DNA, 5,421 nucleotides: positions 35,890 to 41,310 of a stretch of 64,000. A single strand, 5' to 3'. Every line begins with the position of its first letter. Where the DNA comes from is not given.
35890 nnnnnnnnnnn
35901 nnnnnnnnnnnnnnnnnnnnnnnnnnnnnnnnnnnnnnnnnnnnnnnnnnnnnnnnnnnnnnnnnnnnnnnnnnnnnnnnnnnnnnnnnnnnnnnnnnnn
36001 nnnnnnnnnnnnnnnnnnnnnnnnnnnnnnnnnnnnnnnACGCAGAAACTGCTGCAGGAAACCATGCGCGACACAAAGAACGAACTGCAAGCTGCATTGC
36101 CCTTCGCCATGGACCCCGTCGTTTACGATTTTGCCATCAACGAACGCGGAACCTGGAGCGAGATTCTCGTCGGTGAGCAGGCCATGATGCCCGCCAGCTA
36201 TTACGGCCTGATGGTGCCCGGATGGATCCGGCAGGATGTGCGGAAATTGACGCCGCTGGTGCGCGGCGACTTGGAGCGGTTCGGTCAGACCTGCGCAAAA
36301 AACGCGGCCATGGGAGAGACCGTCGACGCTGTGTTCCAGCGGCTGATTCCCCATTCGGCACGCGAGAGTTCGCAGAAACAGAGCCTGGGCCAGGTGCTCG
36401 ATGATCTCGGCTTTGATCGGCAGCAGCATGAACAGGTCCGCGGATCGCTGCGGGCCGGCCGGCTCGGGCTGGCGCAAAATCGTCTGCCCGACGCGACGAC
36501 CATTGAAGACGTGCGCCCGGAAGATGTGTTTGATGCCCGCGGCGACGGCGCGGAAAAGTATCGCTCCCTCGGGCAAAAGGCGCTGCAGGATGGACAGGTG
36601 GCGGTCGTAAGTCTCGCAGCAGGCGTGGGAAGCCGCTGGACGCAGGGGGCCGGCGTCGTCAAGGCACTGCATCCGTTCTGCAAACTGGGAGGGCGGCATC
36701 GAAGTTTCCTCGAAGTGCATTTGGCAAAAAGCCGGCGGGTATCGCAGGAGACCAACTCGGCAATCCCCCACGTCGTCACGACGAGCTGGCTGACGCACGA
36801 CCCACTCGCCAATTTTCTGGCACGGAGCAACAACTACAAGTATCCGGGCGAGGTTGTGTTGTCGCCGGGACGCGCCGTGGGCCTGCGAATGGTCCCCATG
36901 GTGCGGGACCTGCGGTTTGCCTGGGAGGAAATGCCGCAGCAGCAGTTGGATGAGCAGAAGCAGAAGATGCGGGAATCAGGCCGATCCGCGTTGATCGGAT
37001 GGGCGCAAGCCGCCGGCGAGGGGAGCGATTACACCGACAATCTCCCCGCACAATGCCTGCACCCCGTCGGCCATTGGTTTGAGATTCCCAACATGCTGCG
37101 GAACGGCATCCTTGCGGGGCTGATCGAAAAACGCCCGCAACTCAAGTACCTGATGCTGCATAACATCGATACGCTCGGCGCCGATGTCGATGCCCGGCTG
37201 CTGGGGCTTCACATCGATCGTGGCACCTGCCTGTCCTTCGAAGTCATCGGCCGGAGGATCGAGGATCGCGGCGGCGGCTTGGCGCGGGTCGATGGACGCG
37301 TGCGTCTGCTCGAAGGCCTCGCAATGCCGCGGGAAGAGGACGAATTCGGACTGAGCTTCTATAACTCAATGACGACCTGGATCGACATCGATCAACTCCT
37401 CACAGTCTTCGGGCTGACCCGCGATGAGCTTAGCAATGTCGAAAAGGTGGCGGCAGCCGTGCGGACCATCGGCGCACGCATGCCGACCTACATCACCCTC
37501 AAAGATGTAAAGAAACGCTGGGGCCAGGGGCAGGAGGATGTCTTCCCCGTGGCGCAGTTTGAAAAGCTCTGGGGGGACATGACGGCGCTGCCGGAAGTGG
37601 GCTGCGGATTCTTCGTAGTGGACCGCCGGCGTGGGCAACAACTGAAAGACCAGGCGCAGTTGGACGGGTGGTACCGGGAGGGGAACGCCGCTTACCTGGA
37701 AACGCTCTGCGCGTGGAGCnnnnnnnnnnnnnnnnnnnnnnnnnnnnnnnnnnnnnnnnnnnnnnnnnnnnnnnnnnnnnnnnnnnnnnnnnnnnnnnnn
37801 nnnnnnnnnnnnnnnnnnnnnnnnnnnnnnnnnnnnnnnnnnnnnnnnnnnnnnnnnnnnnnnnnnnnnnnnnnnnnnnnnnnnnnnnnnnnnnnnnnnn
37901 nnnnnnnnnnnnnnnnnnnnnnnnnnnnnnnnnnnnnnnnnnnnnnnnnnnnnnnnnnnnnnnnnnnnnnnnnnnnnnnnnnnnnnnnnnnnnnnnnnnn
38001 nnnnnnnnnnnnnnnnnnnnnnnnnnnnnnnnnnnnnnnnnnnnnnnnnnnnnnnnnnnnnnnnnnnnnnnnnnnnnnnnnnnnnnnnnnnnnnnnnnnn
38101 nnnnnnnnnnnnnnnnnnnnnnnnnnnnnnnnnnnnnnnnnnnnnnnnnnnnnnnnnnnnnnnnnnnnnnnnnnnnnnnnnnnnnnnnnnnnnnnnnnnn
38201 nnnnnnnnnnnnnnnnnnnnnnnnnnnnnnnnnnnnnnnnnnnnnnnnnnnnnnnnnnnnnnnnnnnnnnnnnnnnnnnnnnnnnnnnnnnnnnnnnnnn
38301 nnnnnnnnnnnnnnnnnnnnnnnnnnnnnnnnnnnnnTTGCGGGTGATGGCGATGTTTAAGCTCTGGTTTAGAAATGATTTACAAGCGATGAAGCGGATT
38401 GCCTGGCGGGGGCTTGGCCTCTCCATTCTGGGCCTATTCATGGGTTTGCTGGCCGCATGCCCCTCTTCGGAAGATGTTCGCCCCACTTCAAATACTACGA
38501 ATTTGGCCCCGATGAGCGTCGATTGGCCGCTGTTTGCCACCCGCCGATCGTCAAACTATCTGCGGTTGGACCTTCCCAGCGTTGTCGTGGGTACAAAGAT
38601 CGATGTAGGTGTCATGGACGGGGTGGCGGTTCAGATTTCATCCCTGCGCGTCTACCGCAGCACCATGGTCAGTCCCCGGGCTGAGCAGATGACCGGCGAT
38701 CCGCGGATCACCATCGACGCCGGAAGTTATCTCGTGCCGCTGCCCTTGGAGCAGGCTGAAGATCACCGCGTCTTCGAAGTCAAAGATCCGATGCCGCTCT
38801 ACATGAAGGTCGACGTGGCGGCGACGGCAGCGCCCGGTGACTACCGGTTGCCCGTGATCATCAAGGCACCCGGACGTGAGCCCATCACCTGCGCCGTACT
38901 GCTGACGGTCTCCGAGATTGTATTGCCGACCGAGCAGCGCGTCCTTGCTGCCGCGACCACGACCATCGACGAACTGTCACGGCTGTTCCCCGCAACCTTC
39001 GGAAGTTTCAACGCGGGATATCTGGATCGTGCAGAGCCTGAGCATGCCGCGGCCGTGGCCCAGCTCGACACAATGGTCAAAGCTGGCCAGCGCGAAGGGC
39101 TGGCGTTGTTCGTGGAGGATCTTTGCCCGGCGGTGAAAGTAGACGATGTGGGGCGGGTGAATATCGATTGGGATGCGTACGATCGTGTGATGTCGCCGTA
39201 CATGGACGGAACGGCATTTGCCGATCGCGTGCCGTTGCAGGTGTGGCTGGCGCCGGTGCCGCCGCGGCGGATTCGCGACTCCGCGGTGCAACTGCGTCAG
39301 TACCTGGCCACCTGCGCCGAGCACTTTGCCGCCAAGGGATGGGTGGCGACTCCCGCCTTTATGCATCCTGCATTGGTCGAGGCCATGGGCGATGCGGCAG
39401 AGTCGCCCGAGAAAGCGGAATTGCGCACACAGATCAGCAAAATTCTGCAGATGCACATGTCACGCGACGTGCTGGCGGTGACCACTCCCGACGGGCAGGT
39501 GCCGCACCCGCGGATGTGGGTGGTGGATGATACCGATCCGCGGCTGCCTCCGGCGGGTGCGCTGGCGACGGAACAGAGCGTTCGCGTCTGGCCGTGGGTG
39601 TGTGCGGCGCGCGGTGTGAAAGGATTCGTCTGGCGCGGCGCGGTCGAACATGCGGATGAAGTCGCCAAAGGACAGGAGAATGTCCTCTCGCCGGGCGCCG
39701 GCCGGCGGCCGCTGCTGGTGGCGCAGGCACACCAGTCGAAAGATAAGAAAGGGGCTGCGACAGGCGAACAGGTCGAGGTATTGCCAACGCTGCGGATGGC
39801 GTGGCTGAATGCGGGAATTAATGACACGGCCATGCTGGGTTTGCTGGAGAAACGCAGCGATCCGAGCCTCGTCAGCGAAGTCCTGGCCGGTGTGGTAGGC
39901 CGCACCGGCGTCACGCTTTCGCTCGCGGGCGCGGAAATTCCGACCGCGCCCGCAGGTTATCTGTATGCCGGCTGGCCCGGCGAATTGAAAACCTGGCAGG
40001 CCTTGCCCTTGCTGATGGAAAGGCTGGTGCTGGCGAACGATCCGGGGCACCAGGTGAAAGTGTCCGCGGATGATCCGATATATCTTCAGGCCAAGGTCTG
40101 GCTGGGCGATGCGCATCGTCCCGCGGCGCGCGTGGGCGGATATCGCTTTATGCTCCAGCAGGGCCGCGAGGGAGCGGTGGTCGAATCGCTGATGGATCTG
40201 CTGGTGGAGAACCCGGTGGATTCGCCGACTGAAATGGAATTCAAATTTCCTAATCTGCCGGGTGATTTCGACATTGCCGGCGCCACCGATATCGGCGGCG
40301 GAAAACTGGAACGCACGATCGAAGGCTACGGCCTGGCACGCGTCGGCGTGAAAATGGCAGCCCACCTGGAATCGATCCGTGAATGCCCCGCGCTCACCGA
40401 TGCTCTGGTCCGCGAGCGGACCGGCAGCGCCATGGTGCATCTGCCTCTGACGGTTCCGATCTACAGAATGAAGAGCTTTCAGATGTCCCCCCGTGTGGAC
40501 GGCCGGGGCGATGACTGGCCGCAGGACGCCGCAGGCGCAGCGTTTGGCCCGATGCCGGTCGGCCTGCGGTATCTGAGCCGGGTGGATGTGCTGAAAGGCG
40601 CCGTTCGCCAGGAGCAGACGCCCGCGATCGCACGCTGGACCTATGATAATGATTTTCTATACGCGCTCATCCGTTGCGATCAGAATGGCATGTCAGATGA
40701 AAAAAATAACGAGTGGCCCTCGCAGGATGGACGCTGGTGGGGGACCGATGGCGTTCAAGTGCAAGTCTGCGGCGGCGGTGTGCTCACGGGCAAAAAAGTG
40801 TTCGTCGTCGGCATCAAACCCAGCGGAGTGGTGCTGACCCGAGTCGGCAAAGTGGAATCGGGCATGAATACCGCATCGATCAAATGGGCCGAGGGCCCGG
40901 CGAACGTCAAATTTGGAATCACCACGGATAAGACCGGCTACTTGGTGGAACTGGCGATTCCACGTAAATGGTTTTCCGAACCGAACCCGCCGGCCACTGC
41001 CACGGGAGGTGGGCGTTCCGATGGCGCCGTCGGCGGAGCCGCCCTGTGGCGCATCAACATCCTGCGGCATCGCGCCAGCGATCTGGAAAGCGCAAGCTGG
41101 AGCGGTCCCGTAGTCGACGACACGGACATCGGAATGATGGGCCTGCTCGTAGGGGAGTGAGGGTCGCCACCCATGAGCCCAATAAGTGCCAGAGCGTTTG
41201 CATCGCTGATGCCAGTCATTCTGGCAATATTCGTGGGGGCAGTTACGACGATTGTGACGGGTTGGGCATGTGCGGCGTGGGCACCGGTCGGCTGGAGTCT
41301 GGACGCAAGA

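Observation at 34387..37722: Unrecognised fusion: GHMP-kinase-like domain with degenerate P-loop joined to a eukaryote-type UDPGP pyrophosphorylase, next to a GalU-like gene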

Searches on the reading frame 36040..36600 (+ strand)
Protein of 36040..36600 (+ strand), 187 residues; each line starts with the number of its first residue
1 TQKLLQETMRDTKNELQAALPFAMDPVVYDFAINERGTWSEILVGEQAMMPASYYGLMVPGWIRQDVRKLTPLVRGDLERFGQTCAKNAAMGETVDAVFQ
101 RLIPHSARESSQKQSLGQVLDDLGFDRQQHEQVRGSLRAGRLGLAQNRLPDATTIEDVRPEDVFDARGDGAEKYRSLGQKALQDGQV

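Call 26: search_protein_families(library=pfam, proteins=[window:36040-36600:+], max_evalue=10)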
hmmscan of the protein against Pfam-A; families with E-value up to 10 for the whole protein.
window:36040-36600:+ (187 aa): 0 families

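Call 68: search_solved_structures(query=A5, max_evalue=5)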
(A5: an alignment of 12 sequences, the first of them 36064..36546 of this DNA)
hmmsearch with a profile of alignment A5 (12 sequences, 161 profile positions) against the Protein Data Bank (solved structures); distinct sequences matched with E-value up to 5: 1.
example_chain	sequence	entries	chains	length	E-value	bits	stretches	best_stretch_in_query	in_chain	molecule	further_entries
2q0o_C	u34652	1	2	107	0.21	15.3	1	56-113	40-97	Probable transcriptional repressor traM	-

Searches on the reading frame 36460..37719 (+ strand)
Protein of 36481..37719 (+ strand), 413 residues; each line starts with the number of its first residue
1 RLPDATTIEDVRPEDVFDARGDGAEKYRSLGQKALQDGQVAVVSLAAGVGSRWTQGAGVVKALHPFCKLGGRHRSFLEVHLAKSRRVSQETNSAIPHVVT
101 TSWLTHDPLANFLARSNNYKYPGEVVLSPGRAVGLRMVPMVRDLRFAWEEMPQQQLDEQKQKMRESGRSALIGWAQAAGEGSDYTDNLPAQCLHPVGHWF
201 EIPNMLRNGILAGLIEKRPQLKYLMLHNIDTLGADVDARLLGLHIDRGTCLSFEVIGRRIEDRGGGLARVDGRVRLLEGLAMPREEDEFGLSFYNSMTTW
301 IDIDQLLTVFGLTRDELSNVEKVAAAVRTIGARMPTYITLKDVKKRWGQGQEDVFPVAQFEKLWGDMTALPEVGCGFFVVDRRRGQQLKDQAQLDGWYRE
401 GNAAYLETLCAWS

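Call 26: search_protein_families(library=pfam, proteins=[window:36481-37719:+], max_evalue=10)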
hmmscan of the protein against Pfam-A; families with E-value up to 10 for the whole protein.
window:36481-37719:+ (413 aa): 1 family
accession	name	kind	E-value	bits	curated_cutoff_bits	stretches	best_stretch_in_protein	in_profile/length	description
PF01704.24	UDPGP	-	3e-12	46.4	22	2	194-310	163-283/413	UTP--glucose-1-phosphate uridylyltransferase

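Call 53: search_solved_structures(query=A3, max_evalue=0.001, show_alignments=2)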
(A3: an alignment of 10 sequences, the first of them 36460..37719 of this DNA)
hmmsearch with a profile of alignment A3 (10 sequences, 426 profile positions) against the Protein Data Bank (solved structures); distinct sequences matched with E-value up to 0.001: 29.
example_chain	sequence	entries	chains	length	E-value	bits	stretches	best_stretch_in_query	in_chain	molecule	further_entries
8c0b_A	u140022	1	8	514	6.3e-30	107.7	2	195-395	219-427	UTP--glucose-1-phosphate uridylyltransferase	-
7ppr_A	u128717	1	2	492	7.4e-29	104.1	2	195-395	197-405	UTP--glucose-1-phosphate uridylyltransferase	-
5weg_A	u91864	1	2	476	1e-26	97.1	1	200-320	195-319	UTP--glucose-1-phosphate uridylyltransferase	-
2icx_A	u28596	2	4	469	1.3e-26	96.8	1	198-320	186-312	Probable UTP-glucose-1-phosphate uridylyltransferase 2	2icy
1z90_A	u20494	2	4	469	1.3e-26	96.8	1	198-320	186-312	AT3g03250 protein | Probable UTP-glucose-1-phosphate uridylyltransferase 2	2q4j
2i5k_A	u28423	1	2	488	6.3e-25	91.2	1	195-328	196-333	UTP--glucose-1-phosphate uridylyltransferase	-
4r7p_A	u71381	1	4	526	7.3e-24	87.7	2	195-398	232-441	UTP--glucose-1-phosphate uridylyltransferase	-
3r2w_A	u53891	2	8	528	7.3e-24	87.7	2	195-398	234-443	UTP--glucose-1-phosphate uridylyltransferase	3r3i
3gue_A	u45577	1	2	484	5.9e-18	68.2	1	192-346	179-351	UTP-glucose-1-phosphate uridylyltransferase 2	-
5nzj_A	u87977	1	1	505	6e-18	68.2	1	193-316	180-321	UDP-glucose pyrophosphorylase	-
2oef_A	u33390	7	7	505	6.1e-18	68.2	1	193-316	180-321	UTP-glucose-1-phosphate uridylyltransferase 2, putative | UDP-glucose pyrophosphorylase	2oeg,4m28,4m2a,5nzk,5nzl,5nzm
4m2b_A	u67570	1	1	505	6.2e-18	68.2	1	193-316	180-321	UDP-glucose pyrophosphorylase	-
5nzh_A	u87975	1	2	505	6.3e-18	68.1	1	193-316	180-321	UDP-glucose pyrophosphorylase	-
5nzg_A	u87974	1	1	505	8.4e-18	67.7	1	193-316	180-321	UDP-glucose pyrophosphorylase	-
5nzi_A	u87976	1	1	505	8.4e-18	67.7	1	193-316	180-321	UDP-glucose pyrophosphorylase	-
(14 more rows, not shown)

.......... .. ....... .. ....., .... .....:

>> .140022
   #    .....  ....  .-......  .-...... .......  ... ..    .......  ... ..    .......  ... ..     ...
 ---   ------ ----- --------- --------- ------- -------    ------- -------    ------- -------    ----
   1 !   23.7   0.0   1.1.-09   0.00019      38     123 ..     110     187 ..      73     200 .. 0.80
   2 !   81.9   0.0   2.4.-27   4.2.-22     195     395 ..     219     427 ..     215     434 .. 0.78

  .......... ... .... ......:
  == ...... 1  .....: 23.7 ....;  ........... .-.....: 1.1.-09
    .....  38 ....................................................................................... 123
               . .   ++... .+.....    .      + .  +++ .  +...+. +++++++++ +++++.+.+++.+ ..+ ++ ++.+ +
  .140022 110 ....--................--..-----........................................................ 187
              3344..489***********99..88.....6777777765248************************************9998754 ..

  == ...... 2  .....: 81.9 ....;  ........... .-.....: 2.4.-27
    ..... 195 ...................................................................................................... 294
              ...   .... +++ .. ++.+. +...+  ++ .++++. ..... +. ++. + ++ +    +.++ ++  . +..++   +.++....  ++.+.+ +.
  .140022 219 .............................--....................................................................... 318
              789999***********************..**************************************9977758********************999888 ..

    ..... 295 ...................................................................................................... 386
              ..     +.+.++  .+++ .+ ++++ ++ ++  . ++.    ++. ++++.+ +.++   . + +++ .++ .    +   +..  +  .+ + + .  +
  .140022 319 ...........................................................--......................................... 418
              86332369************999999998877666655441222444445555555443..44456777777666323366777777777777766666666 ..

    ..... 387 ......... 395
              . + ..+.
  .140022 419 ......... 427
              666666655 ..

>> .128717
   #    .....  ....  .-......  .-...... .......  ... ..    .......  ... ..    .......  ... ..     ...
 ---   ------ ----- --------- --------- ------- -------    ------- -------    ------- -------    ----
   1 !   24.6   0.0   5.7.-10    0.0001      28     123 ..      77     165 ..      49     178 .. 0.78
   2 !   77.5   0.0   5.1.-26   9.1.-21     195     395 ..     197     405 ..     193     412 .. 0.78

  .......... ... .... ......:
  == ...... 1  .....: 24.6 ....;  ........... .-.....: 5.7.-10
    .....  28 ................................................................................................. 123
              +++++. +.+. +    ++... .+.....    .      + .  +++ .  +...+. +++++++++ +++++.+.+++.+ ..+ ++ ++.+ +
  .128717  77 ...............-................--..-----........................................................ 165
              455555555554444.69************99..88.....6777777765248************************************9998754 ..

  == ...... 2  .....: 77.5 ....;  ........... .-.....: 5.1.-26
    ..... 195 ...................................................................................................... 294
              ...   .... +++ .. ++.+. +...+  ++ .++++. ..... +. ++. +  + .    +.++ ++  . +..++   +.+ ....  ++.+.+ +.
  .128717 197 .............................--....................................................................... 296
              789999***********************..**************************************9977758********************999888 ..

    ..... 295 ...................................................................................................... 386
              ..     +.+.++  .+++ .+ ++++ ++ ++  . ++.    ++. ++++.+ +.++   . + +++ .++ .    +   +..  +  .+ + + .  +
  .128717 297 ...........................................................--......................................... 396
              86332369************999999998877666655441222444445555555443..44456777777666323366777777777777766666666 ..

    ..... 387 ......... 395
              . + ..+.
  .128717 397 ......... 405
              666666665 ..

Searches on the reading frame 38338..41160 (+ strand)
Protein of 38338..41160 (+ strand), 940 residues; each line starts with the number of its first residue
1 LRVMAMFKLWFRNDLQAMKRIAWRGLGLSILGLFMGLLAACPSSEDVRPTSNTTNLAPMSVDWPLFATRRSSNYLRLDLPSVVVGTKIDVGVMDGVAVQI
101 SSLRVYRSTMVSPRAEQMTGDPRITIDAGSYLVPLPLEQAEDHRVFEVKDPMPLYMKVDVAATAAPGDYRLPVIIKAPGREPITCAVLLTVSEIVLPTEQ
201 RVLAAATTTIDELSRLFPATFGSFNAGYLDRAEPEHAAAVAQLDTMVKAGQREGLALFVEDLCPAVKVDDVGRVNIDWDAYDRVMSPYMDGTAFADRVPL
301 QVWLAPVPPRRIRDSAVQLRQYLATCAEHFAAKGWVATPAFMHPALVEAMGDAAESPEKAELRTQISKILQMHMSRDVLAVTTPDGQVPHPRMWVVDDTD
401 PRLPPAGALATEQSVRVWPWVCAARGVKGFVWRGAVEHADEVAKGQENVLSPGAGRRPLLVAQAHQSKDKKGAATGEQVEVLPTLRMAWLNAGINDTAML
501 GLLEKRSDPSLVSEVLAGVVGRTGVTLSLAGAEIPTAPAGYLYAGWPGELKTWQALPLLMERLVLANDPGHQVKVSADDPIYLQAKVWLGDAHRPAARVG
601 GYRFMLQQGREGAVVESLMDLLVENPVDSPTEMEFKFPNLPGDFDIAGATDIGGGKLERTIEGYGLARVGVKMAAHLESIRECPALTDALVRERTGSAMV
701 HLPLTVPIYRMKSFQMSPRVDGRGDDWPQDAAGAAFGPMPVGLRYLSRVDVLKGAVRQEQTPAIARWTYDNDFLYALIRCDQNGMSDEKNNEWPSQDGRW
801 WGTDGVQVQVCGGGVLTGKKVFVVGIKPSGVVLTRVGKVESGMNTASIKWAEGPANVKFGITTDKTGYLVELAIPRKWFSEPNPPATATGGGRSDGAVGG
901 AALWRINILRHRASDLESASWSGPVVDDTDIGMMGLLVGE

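Call 3: search_protein_families(library=pfam, proteins=[window:38338-41160:+], max_evalue=1)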
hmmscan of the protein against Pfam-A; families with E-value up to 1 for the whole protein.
window:38338-41160:+ (940 aa): 2 families
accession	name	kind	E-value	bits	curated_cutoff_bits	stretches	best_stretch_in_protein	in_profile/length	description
PF06452.16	CBM9_1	-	0.035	14.4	23.4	1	753-879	22-133/185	Carbohydrate family 9 binding domain-like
PF13628.12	DUF4142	-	0.13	13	27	1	200-267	65-129/138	Domain of unknown function (DUF4142)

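Call 4: search_protein_families(library=ncbifam, proteins=[window:38338-41160:+], max_evalue=1)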
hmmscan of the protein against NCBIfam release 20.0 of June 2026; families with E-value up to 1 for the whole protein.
window:38338-41160:+ (940 aa): 0 families
